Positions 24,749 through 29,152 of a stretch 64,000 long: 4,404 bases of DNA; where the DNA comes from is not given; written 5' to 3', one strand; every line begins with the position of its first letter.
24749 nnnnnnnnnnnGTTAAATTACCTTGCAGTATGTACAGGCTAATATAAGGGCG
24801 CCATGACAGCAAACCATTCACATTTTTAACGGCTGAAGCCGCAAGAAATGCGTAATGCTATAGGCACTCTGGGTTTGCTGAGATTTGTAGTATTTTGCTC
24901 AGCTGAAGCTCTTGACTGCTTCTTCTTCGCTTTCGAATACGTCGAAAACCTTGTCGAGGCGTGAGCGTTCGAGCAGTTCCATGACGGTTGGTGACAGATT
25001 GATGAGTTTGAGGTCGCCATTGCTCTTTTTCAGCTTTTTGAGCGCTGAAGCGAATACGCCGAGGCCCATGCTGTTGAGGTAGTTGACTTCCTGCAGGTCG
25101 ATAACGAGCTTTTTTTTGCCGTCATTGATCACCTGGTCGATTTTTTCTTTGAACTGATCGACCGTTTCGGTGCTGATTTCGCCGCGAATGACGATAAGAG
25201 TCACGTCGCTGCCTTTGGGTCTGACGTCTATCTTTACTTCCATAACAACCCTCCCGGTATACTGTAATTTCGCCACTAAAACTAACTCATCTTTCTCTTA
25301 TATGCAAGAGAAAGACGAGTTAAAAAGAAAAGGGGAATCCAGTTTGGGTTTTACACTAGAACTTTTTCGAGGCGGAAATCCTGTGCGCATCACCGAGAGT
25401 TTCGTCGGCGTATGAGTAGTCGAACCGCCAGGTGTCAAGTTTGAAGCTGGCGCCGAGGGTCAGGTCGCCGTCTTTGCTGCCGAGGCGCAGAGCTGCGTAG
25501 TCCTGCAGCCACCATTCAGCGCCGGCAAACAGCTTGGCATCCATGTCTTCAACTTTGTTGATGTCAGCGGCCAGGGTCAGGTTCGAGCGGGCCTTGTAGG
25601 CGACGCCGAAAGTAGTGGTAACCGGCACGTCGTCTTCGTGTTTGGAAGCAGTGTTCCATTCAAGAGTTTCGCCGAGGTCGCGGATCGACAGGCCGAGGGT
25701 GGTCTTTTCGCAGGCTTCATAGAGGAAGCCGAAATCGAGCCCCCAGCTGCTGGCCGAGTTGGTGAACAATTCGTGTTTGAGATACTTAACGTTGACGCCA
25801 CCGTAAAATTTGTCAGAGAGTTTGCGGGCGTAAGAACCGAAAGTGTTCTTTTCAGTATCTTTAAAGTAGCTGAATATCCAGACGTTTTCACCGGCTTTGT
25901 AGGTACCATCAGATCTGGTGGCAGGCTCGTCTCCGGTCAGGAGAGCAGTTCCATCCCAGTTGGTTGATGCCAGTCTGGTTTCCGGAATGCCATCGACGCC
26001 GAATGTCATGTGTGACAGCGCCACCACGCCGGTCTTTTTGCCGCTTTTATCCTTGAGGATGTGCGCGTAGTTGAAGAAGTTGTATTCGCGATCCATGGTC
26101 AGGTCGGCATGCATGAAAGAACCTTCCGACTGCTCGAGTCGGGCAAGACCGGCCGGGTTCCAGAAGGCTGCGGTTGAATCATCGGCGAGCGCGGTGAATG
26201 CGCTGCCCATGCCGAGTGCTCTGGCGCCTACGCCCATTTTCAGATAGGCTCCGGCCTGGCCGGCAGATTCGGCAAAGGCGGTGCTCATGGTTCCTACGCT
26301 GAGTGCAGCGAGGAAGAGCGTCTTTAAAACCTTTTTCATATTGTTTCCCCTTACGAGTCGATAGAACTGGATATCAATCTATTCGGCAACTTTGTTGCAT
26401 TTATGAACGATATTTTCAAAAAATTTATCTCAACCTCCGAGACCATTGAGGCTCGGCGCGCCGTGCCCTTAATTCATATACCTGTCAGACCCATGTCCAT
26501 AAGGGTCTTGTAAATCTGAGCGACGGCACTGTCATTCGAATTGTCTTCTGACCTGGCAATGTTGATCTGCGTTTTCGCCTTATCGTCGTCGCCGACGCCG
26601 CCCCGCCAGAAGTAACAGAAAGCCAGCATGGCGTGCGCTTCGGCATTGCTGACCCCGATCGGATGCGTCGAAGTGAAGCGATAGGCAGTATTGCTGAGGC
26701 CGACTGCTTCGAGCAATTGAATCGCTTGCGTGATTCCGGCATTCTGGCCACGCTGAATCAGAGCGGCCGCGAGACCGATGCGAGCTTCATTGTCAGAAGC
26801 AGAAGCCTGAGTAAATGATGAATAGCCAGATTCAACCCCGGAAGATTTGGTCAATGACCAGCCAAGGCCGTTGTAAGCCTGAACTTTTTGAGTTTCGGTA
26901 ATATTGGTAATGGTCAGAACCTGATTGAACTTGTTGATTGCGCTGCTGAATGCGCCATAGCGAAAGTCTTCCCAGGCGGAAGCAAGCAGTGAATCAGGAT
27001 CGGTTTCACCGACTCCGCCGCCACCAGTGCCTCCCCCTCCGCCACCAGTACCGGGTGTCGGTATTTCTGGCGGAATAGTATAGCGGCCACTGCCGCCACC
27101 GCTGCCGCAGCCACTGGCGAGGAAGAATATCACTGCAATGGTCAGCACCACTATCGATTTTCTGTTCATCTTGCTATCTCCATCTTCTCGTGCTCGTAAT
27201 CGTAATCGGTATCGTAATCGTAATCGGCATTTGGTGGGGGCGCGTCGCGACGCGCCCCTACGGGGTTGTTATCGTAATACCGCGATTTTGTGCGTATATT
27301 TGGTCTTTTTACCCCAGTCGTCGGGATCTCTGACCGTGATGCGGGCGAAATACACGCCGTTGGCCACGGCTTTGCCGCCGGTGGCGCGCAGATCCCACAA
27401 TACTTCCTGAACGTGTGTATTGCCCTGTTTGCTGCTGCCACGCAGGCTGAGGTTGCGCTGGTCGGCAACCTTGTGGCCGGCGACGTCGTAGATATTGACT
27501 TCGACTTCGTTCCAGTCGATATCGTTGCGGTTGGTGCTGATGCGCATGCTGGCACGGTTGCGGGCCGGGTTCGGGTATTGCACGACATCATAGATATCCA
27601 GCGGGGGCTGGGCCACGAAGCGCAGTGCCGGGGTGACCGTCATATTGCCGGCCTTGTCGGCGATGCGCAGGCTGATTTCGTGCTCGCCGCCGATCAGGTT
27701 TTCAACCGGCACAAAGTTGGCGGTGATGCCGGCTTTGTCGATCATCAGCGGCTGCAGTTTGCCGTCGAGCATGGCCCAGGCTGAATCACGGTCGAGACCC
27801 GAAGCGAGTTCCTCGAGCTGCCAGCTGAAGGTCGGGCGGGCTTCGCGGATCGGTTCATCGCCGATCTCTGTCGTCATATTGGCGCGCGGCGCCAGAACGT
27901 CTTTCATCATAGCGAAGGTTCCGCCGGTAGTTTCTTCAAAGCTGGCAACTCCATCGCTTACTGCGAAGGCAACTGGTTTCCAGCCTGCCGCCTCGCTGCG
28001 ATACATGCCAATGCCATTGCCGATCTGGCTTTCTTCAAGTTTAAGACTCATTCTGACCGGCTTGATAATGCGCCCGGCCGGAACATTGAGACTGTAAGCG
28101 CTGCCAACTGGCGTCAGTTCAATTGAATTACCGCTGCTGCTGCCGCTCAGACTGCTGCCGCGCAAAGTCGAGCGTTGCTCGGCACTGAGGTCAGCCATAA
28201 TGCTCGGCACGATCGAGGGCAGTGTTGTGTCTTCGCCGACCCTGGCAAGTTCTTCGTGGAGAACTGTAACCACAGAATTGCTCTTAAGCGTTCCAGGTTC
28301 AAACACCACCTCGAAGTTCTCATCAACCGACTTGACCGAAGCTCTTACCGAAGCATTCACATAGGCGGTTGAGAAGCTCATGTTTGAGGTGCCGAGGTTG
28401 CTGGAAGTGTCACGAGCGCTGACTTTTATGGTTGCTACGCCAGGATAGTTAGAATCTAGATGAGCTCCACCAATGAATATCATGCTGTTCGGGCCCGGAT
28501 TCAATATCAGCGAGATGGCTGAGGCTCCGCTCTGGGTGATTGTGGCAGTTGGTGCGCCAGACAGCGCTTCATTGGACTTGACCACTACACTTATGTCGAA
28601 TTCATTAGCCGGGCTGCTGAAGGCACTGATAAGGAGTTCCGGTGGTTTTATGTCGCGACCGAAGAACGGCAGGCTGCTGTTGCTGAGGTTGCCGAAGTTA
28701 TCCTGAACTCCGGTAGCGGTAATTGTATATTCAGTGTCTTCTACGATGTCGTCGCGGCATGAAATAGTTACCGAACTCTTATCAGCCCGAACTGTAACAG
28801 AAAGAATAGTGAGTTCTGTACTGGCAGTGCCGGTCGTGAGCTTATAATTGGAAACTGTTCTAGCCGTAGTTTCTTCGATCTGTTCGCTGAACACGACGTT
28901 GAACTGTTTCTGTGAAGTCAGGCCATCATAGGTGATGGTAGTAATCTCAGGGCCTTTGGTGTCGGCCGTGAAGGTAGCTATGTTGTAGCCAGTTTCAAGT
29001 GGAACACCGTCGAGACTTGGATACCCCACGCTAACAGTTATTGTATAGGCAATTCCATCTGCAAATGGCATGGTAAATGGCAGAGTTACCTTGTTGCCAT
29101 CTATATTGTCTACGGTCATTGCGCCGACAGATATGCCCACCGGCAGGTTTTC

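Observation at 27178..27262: Recurring two-part regulatory element: GC palindrome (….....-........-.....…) plus GATTAC direct-repeat leader, at three loci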

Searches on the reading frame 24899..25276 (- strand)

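Call 57: search_protein_families(library=pfam, proteins=[window:24899-25276:-], max_evalue=0.00001)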
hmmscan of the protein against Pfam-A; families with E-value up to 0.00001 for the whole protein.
window:24899-25276:- (125 aa): 2 families
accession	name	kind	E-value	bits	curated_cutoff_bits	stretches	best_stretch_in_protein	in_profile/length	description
PF01740.26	STAS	-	8.4e-24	83.8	22.6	1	23-120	8-106/106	STAS domain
PF13466.11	STAS_2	-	1.1e-13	51.6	29.2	1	28-108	1-80/80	STAS domain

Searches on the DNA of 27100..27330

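Call 81: search_rna_families(source=window, start=27100, end=27330, threshold=evalue, max_evalue=1)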
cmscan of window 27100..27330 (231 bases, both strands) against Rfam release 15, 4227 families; matches with E-value up to 1: 1.
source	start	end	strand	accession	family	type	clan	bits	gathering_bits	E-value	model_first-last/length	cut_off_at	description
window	27196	27328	+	RF02734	Cgb105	Gene; sRNA;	-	13.8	163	0.69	1-134/134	no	Corynebacterium sRNA 105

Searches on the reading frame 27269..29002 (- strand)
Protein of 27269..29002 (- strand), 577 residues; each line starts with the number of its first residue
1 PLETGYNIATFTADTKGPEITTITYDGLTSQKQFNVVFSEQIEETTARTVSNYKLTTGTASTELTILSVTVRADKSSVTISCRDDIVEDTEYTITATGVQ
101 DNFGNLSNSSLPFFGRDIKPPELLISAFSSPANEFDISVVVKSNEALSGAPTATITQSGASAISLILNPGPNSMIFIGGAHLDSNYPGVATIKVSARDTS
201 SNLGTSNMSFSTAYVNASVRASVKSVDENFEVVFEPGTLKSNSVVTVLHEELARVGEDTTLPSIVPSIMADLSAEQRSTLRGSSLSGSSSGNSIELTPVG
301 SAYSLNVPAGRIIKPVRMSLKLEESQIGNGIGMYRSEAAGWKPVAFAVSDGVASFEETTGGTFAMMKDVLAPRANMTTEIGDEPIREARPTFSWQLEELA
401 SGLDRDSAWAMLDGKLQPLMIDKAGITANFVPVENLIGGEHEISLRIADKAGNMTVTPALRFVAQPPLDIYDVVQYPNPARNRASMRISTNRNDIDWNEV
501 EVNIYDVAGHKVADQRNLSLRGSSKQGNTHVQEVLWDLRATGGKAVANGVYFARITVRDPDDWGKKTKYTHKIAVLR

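Call 14: search_protein_families(library=pfam, proteins=[window:27269-29002:-])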
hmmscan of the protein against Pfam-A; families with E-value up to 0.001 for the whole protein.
window:27269-29002:- (577 aa): 3 families
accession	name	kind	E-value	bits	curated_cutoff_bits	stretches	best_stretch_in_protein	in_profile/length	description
PF19077.6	Big_13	-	1.3e-05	26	27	0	382-462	21-98/102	Bacterial Ig-like domain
PF13205.12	Big_5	-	2.1e-05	25.7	23.6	1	27-107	18-96/105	Bacterial Ig-like domain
PF18962.6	Por_Secre_tail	-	7e-05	23.5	27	1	476-556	2-63/75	Secretion system C-terminal sorting domain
